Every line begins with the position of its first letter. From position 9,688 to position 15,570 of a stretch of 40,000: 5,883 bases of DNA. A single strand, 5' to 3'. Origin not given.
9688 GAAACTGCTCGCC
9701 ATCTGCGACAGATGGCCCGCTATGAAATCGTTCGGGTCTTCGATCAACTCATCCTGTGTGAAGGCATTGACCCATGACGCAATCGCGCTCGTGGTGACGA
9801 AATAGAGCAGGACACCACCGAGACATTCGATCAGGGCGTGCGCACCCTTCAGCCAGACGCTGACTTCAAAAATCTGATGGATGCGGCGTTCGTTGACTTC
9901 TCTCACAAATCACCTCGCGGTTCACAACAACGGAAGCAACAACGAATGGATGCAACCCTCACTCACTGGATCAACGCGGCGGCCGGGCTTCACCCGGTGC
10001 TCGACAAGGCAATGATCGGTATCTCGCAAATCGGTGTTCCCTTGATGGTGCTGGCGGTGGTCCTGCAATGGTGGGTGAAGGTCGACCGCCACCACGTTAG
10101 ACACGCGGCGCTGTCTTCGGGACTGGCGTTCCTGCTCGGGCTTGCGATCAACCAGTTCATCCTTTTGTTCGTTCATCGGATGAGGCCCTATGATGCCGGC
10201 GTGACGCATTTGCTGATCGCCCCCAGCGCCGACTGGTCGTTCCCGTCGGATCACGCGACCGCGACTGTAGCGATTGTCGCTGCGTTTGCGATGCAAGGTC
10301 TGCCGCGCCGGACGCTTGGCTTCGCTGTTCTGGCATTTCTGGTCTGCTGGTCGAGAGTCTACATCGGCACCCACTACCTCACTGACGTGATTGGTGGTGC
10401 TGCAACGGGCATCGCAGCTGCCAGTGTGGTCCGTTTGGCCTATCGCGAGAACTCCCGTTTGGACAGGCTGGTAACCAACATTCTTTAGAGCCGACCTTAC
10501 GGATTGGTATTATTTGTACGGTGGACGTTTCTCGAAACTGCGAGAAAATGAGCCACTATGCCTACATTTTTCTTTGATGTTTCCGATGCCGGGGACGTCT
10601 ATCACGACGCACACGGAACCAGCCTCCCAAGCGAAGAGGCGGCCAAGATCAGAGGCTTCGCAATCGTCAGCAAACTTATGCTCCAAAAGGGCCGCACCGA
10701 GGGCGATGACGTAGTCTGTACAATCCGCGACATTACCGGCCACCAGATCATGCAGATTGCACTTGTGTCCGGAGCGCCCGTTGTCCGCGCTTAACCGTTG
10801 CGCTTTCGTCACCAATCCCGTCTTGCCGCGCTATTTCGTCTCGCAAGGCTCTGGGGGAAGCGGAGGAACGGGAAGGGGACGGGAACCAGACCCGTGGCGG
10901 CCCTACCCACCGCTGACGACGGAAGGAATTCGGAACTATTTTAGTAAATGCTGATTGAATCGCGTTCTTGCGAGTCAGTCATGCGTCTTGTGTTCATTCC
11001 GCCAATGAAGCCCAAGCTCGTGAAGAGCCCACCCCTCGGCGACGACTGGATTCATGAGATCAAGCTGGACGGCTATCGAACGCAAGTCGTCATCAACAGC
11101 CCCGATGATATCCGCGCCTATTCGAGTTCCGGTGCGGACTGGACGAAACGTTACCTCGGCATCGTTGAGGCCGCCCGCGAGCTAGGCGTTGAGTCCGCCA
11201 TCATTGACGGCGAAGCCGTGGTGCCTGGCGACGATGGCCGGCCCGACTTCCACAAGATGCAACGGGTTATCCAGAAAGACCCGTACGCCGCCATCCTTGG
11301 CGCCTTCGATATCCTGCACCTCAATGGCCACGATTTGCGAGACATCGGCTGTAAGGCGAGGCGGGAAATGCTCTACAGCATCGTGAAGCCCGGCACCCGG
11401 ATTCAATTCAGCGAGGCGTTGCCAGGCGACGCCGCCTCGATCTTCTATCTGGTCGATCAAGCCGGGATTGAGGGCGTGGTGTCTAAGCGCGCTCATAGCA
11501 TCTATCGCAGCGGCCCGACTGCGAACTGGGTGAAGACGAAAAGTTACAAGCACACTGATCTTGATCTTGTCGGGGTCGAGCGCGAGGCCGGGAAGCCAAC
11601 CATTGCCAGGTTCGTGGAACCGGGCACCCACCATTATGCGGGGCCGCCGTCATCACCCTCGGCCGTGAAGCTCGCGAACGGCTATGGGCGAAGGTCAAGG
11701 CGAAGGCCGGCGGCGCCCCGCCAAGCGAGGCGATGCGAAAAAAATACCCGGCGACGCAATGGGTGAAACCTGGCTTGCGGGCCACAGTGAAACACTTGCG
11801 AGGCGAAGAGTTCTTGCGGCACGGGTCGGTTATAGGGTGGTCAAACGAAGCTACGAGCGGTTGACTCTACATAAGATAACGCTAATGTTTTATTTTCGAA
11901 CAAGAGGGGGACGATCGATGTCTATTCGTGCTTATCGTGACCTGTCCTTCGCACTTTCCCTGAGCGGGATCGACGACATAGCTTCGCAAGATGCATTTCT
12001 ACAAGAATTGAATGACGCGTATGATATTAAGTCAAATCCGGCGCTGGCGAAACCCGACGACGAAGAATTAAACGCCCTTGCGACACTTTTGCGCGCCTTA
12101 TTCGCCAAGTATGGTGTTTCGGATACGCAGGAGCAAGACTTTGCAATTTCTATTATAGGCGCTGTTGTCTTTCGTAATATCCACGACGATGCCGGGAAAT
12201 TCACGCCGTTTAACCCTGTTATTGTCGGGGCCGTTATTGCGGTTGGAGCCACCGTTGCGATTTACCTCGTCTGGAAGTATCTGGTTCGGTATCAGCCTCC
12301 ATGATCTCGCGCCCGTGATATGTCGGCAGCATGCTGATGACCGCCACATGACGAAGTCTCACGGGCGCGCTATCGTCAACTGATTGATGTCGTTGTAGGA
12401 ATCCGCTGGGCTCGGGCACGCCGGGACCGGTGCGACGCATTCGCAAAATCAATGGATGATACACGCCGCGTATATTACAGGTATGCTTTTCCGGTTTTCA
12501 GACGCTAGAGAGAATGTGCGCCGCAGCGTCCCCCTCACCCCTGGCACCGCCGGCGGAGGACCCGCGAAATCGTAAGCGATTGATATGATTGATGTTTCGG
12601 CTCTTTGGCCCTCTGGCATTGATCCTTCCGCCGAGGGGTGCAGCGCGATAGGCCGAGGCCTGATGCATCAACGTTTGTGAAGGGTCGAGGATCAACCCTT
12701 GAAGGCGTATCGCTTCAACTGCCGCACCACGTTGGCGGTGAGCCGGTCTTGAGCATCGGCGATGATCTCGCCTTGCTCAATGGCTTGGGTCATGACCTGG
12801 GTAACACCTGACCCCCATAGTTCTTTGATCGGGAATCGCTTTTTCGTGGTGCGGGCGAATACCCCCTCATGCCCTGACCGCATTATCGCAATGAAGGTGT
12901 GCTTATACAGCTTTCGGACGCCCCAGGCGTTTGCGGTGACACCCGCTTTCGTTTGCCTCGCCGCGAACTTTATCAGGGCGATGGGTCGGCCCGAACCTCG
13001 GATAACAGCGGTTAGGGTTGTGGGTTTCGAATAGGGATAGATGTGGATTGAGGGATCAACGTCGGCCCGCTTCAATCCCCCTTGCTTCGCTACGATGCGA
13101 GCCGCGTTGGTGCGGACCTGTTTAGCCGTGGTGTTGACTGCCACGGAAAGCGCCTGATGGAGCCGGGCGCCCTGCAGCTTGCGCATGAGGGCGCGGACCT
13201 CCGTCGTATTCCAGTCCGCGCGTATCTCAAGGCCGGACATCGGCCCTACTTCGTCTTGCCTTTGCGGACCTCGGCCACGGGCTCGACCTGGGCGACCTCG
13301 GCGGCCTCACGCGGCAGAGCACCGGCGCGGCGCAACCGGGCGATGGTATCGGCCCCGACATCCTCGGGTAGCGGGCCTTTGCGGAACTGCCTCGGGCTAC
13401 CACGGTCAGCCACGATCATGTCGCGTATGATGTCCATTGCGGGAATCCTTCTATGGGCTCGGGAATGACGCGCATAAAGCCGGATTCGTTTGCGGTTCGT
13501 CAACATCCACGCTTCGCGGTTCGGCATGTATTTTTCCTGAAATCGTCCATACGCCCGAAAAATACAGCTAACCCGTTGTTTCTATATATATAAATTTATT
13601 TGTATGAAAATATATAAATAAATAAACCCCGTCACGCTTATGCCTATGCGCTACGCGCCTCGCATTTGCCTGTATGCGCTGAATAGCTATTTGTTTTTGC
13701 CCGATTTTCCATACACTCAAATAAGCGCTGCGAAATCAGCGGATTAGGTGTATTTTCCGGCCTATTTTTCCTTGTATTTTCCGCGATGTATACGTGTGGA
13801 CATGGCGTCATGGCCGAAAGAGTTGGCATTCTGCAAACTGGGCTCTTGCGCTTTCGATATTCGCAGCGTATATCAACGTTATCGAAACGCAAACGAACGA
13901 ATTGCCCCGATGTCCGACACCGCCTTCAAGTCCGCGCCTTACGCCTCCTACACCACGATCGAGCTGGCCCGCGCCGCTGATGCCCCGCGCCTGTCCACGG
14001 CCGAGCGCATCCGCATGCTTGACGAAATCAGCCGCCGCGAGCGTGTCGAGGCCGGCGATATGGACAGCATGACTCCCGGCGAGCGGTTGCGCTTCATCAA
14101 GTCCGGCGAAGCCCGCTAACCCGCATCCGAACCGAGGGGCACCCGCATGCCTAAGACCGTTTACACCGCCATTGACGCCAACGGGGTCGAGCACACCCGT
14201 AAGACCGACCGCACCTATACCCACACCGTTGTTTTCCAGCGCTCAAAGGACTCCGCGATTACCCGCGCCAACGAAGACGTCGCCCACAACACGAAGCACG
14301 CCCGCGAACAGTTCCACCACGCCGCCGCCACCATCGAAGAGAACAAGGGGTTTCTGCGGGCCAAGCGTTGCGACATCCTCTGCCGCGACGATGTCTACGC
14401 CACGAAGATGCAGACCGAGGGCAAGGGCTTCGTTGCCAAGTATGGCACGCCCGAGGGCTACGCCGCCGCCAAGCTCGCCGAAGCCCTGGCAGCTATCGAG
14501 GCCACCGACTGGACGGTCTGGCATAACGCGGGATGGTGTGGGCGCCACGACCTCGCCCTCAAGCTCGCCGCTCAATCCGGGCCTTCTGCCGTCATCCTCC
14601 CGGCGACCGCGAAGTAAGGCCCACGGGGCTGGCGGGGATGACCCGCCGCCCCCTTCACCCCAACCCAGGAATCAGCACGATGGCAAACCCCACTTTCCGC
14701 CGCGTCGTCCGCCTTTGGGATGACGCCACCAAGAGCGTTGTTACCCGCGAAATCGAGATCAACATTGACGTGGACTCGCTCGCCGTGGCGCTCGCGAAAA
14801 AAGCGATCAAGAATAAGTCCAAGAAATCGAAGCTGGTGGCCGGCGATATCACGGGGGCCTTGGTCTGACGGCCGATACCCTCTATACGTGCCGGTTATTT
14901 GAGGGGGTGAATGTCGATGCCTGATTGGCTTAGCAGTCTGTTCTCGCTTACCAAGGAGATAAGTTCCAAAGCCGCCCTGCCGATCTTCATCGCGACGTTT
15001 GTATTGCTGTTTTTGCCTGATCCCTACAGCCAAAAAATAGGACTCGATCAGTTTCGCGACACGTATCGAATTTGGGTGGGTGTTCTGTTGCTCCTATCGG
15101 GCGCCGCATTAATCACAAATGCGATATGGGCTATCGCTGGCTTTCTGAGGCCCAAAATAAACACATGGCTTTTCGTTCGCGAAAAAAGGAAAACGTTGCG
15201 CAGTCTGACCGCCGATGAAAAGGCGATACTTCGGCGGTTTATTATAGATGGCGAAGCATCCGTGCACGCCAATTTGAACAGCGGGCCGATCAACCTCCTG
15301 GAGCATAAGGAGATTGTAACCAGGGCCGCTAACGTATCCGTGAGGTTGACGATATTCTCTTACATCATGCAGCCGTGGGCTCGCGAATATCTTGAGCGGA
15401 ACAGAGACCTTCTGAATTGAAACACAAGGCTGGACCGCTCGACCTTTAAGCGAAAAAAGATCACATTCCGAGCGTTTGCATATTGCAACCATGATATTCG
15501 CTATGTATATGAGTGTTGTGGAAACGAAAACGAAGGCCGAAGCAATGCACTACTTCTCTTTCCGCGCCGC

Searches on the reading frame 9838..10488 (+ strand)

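Call 47: search_protein_families(library=pfam, proteins=[window:9838-10488:+], max_evalue=0.001)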
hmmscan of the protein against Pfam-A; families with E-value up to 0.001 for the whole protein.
window:9838-10488:+ (216 aa): 2 families
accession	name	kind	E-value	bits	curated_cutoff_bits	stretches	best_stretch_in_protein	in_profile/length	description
PF01569.27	PAP2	-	1.5e-16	60.7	27.2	1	91-205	2-128/130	PAP2 superfamily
PF14378.12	PAP2_3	-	4.5e-09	36.8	27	1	41-195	14-188/190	PAP2 superfamily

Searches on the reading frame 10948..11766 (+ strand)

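Call 47: search_protein_families(library=pfam, proteins=[window:10948-11766:+], max_evalue=0.001)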
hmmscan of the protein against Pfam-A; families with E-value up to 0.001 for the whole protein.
window:10948-11766:+ (272 aa): 1 family
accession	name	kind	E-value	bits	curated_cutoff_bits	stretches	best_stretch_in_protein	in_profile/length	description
PF01068.26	DNA_ligase_A_M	-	7.4e-24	85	26.2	1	31-198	19-204/204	ATP dependent DNA ligase domain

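Call 65: search_protein_families(library=padloc, proteins=[window:10948-11766:+], max_evalue=0.001)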
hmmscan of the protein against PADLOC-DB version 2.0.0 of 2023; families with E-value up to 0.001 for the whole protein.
window:10948-11766:+ (272 aa): 0 families

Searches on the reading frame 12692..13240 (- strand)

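Call 47: search_protein_families(library=pfam, proteins=[window:12692-13240:-], max_evalue=0.001)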
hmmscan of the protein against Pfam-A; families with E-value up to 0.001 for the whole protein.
window:12692-13240:- (182 aa): 1 family
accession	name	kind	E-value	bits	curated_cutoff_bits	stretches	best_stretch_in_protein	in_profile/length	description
PF06763.17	Minor_tail_Z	-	2.7e-10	40.8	23.9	1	21-177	13-186/190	Prophage minor tail protein Z (GPZ)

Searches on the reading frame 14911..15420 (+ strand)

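Call 47: search_protein_families(library=pfam, proteins=[window:14911-15420:+], max_evalue=0.001)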
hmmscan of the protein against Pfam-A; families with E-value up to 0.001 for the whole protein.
window:14911-15420:+ (169 aa): 1 family
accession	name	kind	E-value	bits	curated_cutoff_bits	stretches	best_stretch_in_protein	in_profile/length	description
PF14163.11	SieB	-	2.4e-28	99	26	1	25-164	4-146/147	Super-infection exclusion protein B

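Call 65: search_protein_families(library=padloc, proteins=[window:14911-15420:+], max_evalue=0.001)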
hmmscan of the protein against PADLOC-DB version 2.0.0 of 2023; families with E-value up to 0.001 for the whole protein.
window:14911-15420:+ (169 aa): 0 families
